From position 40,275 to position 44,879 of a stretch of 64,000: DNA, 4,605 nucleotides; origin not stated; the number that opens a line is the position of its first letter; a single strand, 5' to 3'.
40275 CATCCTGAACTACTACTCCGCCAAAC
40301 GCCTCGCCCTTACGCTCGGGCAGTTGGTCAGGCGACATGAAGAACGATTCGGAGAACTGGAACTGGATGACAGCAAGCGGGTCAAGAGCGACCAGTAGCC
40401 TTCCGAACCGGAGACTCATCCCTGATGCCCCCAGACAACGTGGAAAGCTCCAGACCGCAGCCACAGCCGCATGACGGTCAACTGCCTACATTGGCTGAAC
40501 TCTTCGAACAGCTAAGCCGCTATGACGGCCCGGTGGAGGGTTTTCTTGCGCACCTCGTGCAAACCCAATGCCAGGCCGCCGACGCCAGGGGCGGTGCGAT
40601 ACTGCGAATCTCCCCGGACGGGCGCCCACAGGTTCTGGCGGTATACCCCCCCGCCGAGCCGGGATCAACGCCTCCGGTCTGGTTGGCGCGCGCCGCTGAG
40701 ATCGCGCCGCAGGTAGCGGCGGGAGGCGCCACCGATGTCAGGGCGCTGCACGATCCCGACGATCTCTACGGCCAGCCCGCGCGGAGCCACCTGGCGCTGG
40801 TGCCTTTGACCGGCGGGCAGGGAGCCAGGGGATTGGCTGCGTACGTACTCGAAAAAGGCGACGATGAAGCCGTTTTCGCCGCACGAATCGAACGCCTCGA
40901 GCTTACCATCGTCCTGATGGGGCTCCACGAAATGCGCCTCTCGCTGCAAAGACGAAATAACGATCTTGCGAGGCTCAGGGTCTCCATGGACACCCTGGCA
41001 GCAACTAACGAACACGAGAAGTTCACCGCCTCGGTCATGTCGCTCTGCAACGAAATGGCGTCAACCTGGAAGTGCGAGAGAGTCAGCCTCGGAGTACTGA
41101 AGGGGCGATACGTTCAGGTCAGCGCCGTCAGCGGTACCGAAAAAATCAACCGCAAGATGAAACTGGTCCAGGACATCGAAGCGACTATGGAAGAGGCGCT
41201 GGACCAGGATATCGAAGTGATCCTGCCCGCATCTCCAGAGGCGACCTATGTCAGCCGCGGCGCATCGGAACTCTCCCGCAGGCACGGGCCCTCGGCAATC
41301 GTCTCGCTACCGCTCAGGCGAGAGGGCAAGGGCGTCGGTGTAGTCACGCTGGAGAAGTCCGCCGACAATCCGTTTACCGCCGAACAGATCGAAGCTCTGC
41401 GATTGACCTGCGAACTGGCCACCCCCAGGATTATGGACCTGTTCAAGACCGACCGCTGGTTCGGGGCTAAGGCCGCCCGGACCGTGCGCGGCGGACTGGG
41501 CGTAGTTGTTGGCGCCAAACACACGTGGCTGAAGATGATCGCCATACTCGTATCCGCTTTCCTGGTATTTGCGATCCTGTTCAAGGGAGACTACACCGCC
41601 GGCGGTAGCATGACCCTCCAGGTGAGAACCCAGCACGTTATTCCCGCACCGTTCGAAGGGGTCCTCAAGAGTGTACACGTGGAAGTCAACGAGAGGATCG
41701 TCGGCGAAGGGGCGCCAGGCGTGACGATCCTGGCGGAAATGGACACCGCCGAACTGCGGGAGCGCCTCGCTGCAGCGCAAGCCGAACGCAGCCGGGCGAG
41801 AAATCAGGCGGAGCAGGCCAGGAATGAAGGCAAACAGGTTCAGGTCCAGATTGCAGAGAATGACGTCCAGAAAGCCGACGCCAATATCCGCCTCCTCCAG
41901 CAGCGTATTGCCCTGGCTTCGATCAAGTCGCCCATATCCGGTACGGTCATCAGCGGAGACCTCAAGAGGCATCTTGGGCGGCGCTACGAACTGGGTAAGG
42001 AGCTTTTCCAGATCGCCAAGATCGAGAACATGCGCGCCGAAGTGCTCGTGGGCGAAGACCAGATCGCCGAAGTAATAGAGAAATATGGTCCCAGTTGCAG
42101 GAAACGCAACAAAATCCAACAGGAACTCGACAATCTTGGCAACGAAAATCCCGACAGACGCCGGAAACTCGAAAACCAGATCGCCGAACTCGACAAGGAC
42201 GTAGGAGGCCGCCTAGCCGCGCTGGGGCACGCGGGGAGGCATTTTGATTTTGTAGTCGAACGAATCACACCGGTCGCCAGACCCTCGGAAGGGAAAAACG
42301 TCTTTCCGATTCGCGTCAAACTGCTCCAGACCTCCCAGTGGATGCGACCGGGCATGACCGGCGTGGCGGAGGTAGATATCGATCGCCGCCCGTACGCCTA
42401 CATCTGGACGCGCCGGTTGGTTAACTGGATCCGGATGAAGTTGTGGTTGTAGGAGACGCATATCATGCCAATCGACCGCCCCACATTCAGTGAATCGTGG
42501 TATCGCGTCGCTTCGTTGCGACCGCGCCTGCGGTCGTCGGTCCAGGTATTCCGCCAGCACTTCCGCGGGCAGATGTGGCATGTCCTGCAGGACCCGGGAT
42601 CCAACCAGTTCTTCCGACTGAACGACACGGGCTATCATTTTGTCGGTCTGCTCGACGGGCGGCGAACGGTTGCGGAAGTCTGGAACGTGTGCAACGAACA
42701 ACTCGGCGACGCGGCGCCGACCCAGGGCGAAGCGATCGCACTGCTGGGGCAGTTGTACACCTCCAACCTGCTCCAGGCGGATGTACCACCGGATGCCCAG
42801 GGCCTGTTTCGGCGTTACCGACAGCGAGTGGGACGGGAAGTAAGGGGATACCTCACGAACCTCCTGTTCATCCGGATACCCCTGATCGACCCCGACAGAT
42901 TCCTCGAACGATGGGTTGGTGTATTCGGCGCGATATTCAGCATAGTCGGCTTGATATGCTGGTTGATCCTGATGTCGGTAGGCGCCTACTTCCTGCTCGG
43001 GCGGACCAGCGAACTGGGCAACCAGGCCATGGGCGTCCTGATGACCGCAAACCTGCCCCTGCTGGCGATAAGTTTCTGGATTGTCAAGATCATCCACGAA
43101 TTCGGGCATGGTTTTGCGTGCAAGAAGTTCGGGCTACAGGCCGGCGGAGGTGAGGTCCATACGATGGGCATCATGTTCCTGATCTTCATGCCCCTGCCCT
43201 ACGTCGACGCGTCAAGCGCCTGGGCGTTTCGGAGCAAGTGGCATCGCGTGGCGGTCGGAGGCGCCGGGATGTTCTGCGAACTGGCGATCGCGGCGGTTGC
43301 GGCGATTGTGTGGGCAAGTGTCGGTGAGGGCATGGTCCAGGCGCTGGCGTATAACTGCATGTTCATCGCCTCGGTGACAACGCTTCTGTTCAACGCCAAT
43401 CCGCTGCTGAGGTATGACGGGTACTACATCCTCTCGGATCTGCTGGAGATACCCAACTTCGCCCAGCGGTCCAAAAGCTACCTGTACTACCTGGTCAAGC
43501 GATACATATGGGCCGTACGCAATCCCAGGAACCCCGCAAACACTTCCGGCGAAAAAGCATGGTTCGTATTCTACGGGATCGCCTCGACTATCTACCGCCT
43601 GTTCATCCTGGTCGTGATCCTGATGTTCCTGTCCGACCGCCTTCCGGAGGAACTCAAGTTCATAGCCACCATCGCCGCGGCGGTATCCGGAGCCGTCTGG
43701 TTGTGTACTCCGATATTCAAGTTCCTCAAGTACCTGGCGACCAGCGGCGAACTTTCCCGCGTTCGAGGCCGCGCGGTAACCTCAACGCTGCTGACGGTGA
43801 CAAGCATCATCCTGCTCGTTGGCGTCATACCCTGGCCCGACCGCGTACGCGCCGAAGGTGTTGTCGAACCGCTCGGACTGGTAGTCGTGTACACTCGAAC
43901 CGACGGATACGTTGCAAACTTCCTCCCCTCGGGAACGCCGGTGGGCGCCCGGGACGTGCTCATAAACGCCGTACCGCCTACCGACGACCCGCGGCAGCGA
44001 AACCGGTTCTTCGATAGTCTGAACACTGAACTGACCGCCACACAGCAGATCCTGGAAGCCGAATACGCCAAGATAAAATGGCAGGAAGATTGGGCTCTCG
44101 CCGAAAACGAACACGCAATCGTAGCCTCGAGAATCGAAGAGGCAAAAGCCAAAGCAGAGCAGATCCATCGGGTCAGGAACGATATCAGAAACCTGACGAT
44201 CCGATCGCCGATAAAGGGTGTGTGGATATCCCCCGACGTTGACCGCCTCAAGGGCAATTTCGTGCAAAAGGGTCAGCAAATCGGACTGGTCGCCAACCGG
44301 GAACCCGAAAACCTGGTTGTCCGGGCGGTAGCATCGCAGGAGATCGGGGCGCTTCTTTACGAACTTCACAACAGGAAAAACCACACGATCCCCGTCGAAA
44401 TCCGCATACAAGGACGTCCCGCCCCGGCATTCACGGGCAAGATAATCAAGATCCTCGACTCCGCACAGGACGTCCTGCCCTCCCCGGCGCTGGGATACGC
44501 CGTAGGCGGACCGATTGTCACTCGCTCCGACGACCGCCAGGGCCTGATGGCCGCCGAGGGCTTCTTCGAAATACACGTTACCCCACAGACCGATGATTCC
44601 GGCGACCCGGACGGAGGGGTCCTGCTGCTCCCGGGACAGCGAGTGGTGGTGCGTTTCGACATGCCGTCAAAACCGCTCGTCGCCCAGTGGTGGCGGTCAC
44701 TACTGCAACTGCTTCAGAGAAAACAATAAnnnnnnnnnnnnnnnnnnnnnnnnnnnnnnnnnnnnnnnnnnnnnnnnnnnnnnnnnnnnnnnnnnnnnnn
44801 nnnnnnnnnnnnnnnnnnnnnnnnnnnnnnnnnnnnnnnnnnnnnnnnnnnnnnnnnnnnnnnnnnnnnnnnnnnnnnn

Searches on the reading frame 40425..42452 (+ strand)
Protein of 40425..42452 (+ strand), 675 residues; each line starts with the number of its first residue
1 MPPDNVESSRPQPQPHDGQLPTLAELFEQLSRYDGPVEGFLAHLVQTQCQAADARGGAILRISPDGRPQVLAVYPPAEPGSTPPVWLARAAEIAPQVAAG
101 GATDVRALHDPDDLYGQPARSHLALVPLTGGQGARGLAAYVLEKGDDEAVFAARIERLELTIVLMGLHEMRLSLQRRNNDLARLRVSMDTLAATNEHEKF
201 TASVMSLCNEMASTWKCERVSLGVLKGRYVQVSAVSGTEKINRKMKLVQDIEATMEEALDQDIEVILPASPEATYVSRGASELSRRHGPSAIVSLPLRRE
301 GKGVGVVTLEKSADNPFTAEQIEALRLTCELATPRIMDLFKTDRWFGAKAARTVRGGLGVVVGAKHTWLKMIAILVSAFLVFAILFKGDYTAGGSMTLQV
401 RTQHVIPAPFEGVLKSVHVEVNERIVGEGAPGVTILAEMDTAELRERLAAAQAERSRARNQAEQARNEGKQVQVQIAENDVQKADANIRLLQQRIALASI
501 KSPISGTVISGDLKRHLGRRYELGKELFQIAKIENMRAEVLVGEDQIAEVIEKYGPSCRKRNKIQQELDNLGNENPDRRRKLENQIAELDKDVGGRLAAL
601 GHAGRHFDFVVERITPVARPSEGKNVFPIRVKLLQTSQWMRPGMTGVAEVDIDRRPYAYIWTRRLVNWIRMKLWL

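Call 33: search_protein_families(library=pfam, proteins=[window:40425-42452:+], max_evalue=0.001)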
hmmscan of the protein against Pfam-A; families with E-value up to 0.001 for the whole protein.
window:40425-42452:+ (675 aa): 5 families
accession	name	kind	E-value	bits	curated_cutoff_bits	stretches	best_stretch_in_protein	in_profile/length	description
PF13185.12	GAF_2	-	8.3e-08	33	28.6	1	253-332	55-131/136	GAF domain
PF13437.12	HlyD_3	-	1.3e-07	32.7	22.2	0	500-551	2-51/106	HlyD family secretion protein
PF16576.10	HlyD_D23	-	1.5e-07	31.4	30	1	392-550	8-159/214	Barrel-sandwich domain of CusB or HlyD membrane-fusion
PF01590.32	GAF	-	1.5e-05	26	22.4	1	209-332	11-129/133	GAF domain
PF13492.12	GAF_3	-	0.00013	22.9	27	0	206-332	8-123/129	GAF domain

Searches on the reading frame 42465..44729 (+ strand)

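Call 33: search_protein_families(library=pfam, proteins=[window:42465-44729:+], max_evalue=0.001)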
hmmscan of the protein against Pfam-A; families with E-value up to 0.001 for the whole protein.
window:42465-44729:+ (754 aa): 2 families
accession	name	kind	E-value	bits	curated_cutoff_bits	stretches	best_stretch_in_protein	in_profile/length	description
PF05402.18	PqqD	-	2.2e-07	31.5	23.4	1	39-103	2-67/67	Coenzyme PQQ synthesis protein D (PqqD)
PF02163.28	Peptidase_M50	-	0.00095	19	27.2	0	201-311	3-129/221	Peptidase family M50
